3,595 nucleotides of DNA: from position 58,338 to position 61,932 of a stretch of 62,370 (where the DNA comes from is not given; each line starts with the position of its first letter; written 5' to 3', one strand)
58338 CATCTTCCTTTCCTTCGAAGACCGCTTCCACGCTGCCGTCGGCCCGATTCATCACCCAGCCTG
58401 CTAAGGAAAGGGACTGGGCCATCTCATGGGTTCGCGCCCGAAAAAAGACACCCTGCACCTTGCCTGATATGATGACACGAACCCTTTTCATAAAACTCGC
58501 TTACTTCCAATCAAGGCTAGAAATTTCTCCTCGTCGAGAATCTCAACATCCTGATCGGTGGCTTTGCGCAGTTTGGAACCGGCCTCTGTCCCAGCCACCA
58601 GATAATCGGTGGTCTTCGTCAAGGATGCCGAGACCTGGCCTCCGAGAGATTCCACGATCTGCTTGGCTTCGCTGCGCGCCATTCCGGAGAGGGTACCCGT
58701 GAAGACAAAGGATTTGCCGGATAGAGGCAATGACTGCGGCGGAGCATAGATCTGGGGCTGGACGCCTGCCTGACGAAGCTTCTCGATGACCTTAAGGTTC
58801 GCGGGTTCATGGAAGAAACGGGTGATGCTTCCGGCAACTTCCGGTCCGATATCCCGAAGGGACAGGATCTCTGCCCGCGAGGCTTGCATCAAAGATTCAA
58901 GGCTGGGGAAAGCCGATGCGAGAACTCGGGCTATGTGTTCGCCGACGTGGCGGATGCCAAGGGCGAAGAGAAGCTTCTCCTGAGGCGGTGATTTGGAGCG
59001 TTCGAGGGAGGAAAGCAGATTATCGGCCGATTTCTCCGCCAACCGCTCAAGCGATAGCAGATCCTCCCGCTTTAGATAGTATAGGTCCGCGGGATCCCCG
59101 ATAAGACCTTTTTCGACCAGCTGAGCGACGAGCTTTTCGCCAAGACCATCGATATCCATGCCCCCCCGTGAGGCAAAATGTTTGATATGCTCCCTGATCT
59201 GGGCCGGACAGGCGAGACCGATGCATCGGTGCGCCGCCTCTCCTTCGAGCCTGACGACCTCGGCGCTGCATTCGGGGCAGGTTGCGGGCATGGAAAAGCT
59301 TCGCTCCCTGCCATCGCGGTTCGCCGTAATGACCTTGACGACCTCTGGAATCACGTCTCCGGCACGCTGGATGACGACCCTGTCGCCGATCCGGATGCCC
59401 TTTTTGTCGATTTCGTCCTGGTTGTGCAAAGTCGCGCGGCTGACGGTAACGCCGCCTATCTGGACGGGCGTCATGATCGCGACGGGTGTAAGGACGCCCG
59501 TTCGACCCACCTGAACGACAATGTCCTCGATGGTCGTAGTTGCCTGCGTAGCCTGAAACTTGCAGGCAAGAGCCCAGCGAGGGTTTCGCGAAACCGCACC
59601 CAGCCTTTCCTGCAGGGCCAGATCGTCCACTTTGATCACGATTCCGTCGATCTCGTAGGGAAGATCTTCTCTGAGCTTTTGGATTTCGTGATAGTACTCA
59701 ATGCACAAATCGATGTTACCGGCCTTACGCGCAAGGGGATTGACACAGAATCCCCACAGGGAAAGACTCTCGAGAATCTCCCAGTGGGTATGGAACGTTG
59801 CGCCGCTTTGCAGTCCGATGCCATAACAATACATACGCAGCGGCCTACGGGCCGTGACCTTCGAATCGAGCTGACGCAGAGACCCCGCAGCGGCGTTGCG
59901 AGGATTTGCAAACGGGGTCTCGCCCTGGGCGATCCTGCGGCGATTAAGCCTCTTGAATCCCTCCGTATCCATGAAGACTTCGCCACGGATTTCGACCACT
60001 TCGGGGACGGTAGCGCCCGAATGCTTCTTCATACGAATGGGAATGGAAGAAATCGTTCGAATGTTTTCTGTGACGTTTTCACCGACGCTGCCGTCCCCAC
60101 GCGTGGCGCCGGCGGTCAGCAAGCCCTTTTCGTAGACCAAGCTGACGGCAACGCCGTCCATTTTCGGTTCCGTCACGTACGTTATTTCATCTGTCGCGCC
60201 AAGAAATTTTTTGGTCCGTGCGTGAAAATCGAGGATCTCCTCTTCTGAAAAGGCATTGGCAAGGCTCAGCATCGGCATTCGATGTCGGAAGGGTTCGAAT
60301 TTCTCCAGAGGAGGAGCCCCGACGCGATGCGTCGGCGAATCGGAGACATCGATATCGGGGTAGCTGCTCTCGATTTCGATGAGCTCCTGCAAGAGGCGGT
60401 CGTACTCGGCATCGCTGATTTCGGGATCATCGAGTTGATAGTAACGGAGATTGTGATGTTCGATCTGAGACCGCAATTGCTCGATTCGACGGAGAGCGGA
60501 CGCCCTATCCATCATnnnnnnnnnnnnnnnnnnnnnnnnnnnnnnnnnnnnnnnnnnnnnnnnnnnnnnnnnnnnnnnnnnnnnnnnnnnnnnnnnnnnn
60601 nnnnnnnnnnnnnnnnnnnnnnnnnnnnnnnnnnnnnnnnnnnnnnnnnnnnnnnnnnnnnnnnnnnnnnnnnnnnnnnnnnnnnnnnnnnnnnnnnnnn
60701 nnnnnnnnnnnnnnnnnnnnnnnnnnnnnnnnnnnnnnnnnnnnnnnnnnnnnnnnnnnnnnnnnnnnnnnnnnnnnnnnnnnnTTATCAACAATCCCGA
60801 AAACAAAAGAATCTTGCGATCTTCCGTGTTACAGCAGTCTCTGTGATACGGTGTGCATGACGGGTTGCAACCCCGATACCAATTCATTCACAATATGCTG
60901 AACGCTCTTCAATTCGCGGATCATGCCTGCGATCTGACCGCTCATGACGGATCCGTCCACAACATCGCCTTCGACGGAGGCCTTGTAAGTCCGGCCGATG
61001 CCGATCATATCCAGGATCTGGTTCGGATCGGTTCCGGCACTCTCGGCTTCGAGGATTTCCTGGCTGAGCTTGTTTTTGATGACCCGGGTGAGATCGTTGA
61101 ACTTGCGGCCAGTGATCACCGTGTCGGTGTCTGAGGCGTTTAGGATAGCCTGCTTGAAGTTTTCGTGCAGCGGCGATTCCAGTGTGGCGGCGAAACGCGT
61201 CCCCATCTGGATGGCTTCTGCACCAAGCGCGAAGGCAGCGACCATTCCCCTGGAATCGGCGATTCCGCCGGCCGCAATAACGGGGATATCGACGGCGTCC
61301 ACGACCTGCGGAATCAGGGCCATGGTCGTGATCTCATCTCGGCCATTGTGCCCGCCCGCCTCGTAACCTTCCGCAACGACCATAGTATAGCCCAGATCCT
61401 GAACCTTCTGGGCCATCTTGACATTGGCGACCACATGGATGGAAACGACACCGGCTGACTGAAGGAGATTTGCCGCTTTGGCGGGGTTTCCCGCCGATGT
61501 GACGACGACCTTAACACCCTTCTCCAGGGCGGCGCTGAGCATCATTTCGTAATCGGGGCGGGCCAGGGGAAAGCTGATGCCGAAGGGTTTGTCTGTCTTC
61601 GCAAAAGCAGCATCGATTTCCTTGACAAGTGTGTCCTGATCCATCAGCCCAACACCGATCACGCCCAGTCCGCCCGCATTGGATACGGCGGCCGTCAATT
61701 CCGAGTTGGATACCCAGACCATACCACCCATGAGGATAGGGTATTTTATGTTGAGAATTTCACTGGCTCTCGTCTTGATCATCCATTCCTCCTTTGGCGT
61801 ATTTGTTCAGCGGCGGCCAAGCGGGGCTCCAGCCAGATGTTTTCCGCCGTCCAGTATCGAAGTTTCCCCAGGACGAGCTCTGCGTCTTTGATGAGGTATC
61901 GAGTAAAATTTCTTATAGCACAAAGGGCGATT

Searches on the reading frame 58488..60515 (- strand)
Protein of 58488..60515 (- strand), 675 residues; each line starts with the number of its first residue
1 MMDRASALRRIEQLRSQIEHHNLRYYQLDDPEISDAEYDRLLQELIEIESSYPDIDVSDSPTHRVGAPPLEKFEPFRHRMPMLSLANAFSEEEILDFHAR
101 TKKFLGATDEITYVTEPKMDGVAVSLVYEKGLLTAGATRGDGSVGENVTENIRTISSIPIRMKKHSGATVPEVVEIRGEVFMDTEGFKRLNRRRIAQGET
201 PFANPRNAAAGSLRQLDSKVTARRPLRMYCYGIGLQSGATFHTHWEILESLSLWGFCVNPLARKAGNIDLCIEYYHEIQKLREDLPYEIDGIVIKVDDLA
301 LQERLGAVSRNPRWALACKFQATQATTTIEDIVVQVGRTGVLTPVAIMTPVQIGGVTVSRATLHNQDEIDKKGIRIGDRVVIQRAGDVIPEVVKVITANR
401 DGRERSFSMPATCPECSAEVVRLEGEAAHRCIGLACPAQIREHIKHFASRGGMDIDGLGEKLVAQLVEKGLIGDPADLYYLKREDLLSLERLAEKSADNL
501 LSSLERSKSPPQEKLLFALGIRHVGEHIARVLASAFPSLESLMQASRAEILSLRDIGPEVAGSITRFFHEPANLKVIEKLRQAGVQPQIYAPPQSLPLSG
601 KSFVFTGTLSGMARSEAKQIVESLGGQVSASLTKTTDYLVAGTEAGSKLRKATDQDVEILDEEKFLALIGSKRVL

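Call 43: search_protein_families(library=pfam, proteins=[window:58488-60515:-], max_evalue=0.00001)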
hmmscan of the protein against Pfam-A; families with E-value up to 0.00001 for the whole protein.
window:58488-60515:- (675 aa): 8 families
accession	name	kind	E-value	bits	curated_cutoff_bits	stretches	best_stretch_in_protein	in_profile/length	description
PF01653.23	DNA_ligase_aden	-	1.5e-95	319.9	27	1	72-322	3-252/253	NAD-dependent DNA ligase adenylation domain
PF03120.22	DNA_ligase_OB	-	1.5e-33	114.9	32.9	1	326-403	1-78/79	NAD-dependent DNA ligase OB-fold domain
PF12826.13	HHH_2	-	7.7e-24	84.1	27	1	514-577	1-64/64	Helix-hairpin-helix motif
PF00533.33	BRCT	-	2.9e-15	56.7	21.3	1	594-669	2-78/78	BRCA1 C Terminus (BRCT) domain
PF14520.12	HHH_5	-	3.4e-13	50.3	27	0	519-566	5-53/57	Helix-hairpin-helix domain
PF03119.21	DNA_ligase_ZBD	-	6.3e-11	42.4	25.8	1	412-438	1-27/27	NAD-dependent DNA ligase C4 zinc finger domain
PF22745.1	Nlig-Ia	-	9e-10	39.5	27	1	8-55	3-50/92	DNA ligase-like, N-terminal NAD+-binding domain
PF12738.14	PTCB-BRCT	-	7.3e-06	26.3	22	0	609-659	8-58/63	twin BRCT domain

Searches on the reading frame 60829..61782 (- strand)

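Call 43: search_protein_families(library=pfam, proteins=[window:60829-61782:-], max_evalue=0.00001)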
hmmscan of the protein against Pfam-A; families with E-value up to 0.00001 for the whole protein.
window:60829-61782:- (317 aa): 3 families
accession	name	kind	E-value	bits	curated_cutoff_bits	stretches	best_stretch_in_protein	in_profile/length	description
PF03060.21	NMO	-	2.2e-63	215.1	28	1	4-303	2-330/331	Nitronate monooxygenase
PF00478.31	IMPDH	-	1.5e-12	47.7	25.6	1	2-208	23-250/345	IMP dehydrogenase / GMP reductase domain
PF01070.24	FMN_dh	-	7.5e-06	25.6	24.9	1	118-201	226-309/350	FMN-dependent dehydrogenase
